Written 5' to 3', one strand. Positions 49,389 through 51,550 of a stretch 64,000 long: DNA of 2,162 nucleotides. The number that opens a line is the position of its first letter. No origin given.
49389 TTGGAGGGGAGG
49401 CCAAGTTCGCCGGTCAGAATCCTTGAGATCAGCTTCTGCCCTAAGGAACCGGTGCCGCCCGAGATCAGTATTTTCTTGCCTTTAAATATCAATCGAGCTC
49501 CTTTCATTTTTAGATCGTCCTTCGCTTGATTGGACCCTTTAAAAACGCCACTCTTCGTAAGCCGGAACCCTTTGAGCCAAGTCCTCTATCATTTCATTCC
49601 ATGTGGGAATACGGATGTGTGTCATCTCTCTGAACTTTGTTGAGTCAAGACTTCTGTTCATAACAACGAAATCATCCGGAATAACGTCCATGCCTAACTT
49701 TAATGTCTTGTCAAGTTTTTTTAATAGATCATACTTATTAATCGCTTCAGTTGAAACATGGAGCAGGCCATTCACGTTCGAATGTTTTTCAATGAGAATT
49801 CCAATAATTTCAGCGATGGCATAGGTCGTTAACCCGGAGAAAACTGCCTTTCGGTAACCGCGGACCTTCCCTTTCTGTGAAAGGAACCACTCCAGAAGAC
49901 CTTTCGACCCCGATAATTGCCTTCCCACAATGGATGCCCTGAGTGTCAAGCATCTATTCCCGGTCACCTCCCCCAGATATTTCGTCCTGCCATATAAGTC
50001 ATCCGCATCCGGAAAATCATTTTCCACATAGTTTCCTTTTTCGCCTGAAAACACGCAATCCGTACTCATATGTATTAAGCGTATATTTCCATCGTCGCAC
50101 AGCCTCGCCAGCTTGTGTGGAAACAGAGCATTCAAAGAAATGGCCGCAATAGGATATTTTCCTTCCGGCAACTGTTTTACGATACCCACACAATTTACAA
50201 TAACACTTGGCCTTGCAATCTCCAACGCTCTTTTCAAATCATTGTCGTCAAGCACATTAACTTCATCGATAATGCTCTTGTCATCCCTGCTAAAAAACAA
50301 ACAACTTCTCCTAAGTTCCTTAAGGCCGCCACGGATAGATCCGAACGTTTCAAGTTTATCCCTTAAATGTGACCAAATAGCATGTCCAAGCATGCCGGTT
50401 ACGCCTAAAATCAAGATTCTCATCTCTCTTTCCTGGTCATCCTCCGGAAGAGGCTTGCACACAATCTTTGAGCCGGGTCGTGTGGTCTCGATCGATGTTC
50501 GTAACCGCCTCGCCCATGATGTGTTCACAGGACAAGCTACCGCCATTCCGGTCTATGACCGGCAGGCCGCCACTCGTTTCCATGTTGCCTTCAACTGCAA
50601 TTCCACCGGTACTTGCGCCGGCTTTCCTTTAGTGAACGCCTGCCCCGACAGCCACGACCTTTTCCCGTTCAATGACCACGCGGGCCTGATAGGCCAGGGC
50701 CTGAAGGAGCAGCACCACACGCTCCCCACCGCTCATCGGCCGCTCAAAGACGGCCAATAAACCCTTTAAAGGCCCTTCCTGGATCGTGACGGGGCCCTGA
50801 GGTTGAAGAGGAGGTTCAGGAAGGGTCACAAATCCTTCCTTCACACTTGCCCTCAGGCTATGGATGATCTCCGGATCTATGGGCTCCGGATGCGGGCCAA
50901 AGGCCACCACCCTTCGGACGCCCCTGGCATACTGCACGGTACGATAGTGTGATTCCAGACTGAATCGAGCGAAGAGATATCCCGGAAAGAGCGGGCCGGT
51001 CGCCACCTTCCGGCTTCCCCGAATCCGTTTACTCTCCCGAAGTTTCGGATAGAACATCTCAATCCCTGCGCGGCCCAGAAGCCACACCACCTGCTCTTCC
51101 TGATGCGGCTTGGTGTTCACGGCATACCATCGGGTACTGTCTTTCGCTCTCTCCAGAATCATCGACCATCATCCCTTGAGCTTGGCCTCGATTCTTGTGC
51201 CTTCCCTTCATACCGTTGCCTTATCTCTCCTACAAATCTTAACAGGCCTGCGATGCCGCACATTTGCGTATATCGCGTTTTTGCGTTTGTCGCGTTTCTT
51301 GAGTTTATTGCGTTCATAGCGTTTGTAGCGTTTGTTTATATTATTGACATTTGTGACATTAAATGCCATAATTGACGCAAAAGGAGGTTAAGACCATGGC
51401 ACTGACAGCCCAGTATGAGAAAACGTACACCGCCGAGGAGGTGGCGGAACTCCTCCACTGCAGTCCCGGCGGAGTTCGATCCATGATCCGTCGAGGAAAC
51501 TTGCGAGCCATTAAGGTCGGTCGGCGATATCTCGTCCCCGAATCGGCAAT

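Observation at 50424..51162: RfaH-type NusG paralogue encoded directly upstream of a canonical ops element that heads the ~29-kb glycan gene string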

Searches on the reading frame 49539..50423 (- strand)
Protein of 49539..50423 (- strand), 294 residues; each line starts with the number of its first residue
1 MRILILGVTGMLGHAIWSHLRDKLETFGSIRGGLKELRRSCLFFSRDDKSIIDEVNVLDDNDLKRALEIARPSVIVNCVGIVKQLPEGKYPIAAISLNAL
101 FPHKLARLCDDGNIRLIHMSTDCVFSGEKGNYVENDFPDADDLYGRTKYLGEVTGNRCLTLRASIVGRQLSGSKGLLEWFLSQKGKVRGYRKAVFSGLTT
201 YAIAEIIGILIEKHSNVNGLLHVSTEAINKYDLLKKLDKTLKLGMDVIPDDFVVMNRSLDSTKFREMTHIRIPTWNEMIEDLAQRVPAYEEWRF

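Call 16: search_protein_families(library=pfam, proteins=[window:49539-50423:-], max_evalue=0.00001)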
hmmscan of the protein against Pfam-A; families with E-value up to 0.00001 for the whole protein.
window:49539-50423:- (294 aa): 2 families
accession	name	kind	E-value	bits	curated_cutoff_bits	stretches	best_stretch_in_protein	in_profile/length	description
PF04321.23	RmlD_sub_bind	-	4.8e-24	85.4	27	1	1-284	1-283/287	RmlD substrate binding domain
PF01370.27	Epimerase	-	1.5e-12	47.9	20.9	1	3-152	1-150/240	NAD dependent epimerase/dehydratase family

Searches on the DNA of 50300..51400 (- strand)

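Call 37: search_rna_families(source=window, start=50300, end=51400, threshold=evalue, max_evalue=10, show_alignments=3)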
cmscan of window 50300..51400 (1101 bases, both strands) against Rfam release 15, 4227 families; matches with E-value up to 10: 1.
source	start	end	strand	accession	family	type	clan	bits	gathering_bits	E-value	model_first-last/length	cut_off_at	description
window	50756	50841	-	RF03935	mir-763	Gene; miRNA;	-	19.5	100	0.53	1-120/120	no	mir-763 microRNA precursor family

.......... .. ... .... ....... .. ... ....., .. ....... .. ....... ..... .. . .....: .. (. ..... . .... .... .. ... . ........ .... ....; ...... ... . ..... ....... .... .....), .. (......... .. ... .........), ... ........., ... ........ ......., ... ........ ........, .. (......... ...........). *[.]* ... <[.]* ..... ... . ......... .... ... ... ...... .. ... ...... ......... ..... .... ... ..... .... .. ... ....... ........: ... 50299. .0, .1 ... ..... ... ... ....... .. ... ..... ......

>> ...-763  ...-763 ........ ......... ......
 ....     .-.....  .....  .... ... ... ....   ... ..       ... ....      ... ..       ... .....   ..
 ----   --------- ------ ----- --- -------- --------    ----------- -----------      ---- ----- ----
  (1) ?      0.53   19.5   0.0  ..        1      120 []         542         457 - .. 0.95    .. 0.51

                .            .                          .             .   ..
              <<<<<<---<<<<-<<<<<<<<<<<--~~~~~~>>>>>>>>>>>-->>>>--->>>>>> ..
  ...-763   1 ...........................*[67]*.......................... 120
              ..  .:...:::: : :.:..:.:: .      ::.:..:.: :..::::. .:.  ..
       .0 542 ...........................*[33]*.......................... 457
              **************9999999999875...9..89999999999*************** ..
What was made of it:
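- On JUMPstart RNA motif (Rfam RF01707): No hit at E<=10 in 50300-51400 (call 37).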

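Call 43: search_rna_families(sources=[L045, L053, L127, L162, L018], threshold=evalue, max_evalue=1, show_alignments=3)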
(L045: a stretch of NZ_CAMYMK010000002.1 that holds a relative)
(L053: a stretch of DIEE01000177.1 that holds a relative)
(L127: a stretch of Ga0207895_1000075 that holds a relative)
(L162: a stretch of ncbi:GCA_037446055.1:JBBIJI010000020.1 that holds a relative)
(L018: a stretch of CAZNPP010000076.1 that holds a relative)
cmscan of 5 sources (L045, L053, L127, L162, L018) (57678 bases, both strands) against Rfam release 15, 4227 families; matches with E-value up to 1: 1.
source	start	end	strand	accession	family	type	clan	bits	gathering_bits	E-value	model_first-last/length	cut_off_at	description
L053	1886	1946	-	RF01738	gabT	Cis-reg;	-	51.6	45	1e-06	1-61/61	no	gabT RNA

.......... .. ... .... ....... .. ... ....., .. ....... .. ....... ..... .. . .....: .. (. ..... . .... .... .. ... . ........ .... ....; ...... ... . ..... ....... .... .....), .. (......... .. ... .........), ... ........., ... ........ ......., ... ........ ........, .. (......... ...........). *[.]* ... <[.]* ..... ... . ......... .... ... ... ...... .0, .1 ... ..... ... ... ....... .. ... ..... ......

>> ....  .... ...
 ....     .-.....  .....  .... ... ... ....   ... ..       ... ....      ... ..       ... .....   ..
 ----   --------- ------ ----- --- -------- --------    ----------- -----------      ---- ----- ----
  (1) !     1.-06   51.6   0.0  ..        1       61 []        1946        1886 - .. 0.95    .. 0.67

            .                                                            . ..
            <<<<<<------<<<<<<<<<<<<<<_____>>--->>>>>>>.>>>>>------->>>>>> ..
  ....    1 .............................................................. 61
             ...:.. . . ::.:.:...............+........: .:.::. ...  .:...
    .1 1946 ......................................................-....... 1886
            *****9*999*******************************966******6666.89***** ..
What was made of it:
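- On JUMPstart RNA motif (Rfam RF01707): No hit at E<=1 in five related loci, including Marinobacter (call 43).
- Tried and rejected: The only hits were a chance mir-763 match and an unrelated gabT RNA (calls 37, 43).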

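Call 54: build_rna_model(alignment_id=A4, structure=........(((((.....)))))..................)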
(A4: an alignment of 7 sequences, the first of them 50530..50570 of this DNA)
Model R1 built from alignment A4 (7 sequences, 41 columns); structure: as given.
model positions 41; base pairs 5; branch points 0; effective number of sequences 7; information 1.086 bits per position. Calibrated on 0.2 Mb of random sequence (short: E-values are rough).
structure used (alignment columns):
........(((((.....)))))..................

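Call 55: search_with_rna_model(model_id=R1, source=window, max_evalue=10, filters=off, show_alignments=2)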
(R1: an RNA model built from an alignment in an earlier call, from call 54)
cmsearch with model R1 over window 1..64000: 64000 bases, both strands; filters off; matches with E-value up to 10: 9.
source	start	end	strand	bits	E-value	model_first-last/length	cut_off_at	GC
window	50530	50570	-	49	7.9e-13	1-41/41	no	0.66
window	24814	24840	+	8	2.4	1-41/41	no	0.56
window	14501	14513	-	7.8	2.7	10-22/41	no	0.77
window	38205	38246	-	7.5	3.5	1-41/41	no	0.5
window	25678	25693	+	6.8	5.6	9-24/41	no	0.69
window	50370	50387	+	6.8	5.6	1-41/41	no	0.44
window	36000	36017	-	6.5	6.7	1-41/41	no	0.33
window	40667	40691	+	6.4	7.3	1-41/41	no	0.52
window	26328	26354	-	6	9.5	1-41/41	no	0.63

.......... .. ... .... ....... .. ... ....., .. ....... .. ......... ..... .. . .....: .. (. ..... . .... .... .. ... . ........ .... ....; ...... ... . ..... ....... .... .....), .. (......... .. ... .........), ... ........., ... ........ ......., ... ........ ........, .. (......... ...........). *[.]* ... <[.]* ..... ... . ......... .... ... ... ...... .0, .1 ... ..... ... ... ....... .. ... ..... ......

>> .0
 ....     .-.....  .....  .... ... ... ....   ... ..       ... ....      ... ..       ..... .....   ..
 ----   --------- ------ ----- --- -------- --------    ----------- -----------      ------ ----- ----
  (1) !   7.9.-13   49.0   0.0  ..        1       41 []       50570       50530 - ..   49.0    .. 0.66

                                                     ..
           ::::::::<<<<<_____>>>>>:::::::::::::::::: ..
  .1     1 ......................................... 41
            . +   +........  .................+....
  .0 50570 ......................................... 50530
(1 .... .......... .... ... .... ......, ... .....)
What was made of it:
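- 50533..50544 (-): ops element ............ in the non-template strand. The expected pause is at T11 (50534). The covariance model has a single hit in the window, at 49 bits; the next best scores 8 bits (call 55).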

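Call 56: search_with_rna_model(model_id=R1, sources=[window, L001, L002, L003, L004, L005, L006, L007, L008, L009, L010, L011, L012, L013, L014, L015, L016, L017, L018, L019, L020, L021, L022, L023, L024, L025, L026, L027, L028, L029, L030, L031, L032, L033, L034, L035, L036, L037, L038, L039, L040, L041, L042, L043, L046, L048, L049, L050, L051, L055, L056, L057, L058, L060, L061, L062, L063, L067, L068, L070, L076, L078, L079, L080, L081, L082, L083, L084, L085, L086, L087, L088, L089, L090, L091, L092, L093, L094, L095, L096, L097, L098, L099, L100, L101, L102, L103, L104, L105, L106, L107, L108, L115, L116, L119, L136, L161, L163, L165, L144], max_evalue=0.01, make_alignment=true)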
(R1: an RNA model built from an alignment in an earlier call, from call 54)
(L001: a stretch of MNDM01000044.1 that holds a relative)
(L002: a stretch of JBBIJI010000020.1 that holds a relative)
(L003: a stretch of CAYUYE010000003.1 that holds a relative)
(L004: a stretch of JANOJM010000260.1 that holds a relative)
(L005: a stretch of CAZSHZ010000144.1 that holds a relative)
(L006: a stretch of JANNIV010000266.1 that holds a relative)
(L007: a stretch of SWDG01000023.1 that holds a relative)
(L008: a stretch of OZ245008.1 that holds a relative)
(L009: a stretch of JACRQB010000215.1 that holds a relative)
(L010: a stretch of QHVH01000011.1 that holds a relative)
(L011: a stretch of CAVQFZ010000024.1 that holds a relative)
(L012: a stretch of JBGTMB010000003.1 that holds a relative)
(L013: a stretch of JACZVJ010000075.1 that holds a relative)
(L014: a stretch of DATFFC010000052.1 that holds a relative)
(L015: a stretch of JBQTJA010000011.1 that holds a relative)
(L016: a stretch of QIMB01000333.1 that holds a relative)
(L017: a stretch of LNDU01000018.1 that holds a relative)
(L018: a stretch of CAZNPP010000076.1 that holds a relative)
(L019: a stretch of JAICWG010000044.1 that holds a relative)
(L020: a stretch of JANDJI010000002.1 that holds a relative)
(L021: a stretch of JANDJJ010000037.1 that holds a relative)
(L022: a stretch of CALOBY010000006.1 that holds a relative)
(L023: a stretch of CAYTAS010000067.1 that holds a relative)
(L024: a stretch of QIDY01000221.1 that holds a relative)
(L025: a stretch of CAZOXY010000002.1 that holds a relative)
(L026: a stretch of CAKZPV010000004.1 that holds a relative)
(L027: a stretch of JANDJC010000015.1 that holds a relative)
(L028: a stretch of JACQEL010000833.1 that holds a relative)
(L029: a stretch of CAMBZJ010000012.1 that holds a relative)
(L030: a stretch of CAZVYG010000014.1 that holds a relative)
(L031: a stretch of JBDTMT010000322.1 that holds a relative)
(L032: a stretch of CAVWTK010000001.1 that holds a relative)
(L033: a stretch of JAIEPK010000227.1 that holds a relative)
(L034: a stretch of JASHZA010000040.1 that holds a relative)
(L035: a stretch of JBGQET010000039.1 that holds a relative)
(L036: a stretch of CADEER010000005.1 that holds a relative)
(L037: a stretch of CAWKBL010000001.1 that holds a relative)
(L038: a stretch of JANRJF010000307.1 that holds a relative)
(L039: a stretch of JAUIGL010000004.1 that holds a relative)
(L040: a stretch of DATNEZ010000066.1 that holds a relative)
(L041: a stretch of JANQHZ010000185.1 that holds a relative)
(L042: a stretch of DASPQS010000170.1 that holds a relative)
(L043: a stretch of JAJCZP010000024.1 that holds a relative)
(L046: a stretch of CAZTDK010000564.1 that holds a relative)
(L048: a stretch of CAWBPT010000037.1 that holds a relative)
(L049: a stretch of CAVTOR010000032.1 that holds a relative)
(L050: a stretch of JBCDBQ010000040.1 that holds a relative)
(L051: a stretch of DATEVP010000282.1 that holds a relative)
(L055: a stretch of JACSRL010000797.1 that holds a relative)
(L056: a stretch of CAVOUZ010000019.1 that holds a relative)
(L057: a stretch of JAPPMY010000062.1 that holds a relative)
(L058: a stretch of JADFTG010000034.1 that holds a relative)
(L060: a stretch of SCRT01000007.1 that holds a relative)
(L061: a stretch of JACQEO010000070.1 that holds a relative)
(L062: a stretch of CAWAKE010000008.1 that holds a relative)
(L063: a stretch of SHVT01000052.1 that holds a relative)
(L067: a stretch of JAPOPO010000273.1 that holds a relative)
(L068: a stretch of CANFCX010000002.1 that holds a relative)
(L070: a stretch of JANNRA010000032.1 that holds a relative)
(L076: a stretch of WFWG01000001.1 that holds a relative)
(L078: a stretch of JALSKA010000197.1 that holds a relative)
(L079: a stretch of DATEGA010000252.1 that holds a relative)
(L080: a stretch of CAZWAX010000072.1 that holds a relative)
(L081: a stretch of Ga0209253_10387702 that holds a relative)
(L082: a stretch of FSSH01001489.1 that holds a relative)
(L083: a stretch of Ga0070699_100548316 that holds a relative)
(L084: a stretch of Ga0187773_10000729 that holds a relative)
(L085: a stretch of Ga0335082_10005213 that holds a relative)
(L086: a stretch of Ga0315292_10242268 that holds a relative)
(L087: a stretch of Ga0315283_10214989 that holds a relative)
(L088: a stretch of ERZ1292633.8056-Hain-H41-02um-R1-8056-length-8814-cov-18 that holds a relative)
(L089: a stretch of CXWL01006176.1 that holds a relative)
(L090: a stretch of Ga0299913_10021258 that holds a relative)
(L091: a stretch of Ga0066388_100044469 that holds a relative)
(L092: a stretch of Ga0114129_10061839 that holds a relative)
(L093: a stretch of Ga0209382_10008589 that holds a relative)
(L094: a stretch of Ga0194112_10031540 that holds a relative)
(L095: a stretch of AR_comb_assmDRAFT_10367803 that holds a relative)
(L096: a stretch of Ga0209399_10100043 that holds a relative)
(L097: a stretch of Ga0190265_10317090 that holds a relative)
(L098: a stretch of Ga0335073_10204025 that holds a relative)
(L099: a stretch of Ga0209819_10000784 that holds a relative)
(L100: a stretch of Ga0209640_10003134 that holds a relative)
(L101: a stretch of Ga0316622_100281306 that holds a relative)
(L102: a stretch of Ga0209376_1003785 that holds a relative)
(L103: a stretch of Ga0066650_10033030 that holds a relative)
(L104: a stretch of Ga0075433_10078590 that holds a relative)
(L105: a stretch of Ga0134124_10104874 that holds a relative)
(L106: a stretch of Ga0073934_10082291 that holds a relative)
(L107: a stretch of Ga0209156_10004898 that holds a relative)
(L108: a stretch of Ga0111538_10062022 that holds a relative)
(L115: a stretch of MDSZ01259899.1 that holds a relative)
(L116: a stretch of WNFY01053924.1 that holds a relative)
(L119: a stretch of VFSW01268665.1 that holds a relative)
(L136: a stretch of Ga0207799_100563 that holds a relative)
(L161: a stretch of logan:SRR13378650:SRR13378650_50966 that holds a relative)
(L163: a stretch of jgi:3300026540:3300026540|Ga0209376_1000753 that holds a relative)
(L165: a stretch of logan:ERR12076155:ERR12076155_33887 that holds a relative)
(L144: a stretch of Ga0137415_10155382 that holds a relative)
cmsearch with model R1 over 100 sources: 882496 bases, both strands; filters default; matches with E-value up to 0.01: 40.
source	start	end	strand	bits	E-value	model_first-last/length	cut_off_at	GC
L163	10603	10643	+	57.3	3.3e-14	1-41/41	no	0.61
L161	10591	10631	+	56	8.2e-14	1-41/41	no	0.59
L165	10593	10633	+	53.7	4.1e-13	1-41/41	no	0.59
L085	3542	3582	+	53.1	6.1e-13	1-41/41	no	0.59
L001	5889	5929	+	53.1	6.3e-13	1-41/41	no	0.63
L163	9961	10001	+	53.1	6.3e-13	1-41/41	no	0.63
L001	6531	6571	+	51.6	1.8e-12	1-41/41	no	0.59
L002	6553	6593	+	49.4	8.6e-12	1-41/41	no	0.71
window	50530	50570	-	49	1.1e-11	1-41/41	no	0.66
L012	1361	1400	+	44.5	2.6e-10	1-41/41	no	0.6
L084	3711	3751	+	38.9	1.4e-08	1-41/41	no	0.56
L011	5889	5928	+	36.3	7.8e-08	1-41/41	no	0.62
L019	5899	5938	+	35.8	1.2e-07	1-41/41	no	0.6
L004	6619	6661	+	35.6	1.3e-07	1-41/41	no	0.56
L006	6631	6673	+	34.9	2.1e-07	1-41/41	no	0.63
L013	6678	6716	+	33.8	4.6e-07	1-41/41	no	0.59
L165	1437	1482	+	33.6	5.2e-07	1-41/41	no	0.52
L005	4179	4218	+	32.7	1e-06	1-41/41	no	0.7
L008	5885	5924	+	32.1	1.6e-06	1-41/41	no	0.52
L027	6693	6734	+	30.8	3.7e-06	1-41/41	no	0.5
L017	5885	5924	+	28.7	1.6e-05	1-41/41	no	0.57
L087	490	529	+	28.6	1.8e-05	1-41/41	no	0.6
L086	87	126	+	28.6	1.8e-05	1-41/41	no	0.6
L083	873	923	+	27.9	2.9e-05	1-41/41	no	0.53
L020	6656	6697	+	26.9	5.8e-05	1-41/41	no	0.62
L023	5918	5957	+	25.2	0.0002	1-41/41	no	0.6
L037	6524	6571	+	24.3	0.00037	1-41/41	no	0.67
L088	2043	2083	+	24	0.00046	1-41/41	no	0.59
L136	3523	3573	+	24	0.00046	1-41/41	no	0.59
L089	394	434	+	23.9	0.00048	1-41/41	no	0.56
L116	1493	1536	+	22.2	0.0016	1-41/41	no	0.61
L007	6625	6667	+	22.1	0.0017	1-41/41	no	0.56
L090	1894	1928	+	21.9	0.0019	1-41/41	no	0.49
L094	2604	2642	+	21.6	0.0024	1-41/41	no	0.56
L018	3493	3527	+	21.5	0.0026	1-41/41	no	0.51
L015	6622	6664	+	21.4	0.0027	1-41/41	no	0.58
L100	3630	3671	+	20.9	0.0039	1-41/41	no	0.67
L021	6642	6683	+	20.9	0.0039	1-41/41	no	0.62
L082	3641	3683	+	20.3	0.006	1-41/41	no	0.63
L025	6569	6602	+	19.7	0.0088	1-41/41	no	0.53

Alignment A5: 40 matches aligned to the model, 62 columns, each read 5' to 3' on its own strand. Consensus structure (alignment columns), stored with it:
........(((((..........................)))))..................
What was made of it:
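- Covariance model: all 40 hits are on the gene's strand, and 39 of them lie within about 300 nt of the gene (call 56). In L165 a second hairpin-ops element lies 8.5 kb away in the same cluster (call 56), so action beyond the immediately adjacent leader is plausible.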
